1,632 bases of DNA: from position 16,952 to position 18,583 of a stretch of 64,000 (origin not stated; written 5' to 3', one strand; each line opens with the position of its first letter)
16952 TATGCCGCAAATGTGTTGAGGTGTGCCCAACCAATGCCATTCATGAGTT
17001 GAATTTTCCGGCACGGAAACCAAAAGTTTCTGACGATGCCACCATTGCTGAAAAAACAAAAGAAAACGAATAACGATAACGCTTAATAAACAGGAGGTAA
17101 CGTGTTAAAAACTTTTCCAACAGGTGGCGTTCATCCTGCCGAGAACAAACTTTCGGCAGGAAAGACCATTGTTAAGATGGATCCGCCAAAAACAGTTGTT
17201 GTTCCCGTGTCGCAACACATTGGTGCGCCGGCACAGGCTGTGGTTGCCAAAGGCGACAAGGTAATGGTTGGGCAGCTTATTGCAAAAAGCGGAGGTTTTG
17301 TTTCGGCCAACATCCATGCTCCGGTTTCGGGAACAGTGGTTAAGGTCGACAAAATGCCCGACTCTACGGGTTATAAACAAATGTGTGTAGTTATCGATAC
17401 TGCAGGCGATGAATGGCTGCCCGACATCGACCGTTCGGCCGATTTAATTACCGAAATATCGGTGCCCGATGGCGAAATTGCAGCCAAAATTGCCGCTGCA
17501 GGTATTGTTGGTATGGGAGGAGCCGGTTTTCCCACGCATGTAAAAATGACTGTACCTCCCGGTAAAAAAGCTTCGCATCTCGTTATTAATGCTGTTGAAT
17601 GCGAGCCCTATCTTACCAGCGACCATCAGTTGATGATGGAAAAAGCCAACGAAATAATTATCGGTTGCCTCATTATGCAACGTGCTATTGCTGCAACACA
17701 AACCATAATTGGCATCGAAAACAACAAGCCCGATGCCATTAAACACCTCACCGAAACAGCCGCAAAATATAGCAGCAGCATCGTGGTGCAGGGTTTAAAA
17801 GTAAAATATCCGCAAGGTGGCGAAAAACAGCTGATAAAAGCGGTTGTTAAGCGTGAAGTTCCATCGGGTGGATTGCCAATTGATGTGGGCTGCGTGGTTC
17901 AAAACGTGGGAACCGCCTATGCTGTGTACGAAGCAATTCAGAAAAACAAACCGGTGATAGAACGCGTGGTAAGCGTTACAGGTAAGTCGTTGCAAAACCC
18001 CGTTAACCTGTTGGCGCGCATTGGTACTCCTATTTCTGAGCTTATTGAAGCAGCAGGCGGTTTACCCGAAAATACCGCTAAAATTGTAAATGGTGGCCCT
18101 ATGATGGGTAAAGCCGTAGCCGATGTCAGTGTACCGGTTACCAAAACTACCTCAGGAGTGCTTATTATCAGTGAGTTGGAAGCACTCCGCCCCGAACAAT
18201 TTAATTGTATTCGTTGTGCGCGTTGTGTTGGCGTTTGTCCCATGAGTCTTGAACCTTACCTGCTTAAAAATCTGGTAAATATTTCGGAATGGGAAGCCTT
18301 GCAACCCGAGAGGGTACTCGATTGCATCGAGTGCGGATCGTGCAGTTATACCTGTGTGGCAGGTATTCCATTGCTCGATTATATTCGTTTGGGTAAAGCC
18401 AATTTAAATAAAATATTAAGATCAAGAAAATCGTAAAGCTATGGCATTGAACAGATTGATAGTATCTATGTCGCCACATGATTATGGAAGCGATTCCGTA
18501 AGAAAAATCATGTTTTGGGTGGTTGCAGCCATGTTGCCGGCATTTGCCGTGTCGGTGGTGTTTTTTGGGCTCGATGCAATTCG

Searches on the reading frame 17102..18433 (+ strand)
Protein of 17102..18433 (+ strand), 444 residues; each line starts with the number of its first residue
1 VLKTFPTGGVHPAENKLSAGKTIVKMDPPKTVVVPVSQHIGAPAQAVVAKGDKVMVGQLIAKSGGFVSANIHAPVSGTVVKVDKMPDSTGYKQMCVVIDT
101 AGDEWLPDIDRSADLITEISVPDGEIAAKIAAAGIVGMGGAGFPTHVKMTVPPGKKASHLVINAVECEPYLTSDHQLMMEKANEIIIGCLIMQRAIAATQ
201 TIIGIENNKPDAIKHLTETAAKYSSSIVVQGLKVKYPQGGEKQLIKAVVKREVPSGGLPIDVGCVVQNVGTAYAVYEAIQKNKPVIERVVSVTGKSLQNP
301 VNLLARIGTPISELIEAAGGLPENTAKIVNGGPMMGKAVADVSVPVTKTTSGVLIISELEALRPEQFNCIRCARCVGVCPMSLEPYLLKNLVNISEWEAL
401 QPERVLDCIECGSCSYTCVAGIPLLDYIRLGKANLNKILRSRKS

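Call 66: search_protein_families(library=pfam, proteins=[window:17102-18433:+], max_evalue=0.0001)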
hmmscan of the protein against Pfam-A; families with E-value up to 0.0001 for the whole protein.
window:17102-18433:+ (444 aa): 7 families
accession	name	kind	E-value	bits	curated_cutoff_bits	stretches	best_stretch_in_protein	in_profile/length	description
PF01512.22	Complex1_51K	-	7e-54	182.2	31.2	1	130-277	1-150/150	Nuo51 FMN-binding domain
PF13375.12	RnfC_N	-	1.5e-33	115.3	25.6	1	7-101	4-99/101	RnfC Barrel sandwich hybrid domain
PF10531.15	SLBB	-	3.1e-13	49.8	27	1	289-336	1-53/55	SLBB domain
PF13237.11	Fer4_10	-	1.5e-06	28.5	25.5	1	368-418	8-52/53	4Fe-4S dicluster domain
PF13187.11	Fer4_9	-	1.2e-05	25.6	27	1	368-421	1-50/52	4Fe-4S dicluster domain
PF13534.11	Fer4_17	-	2.7e-05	25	22.2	0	368-422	1-60/61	4Fe-4S dicluster domain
PF13746.11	Fer4_18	-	6.2e-05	23.6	27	0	365-383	57-75/114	4Fe-4S dicluster domain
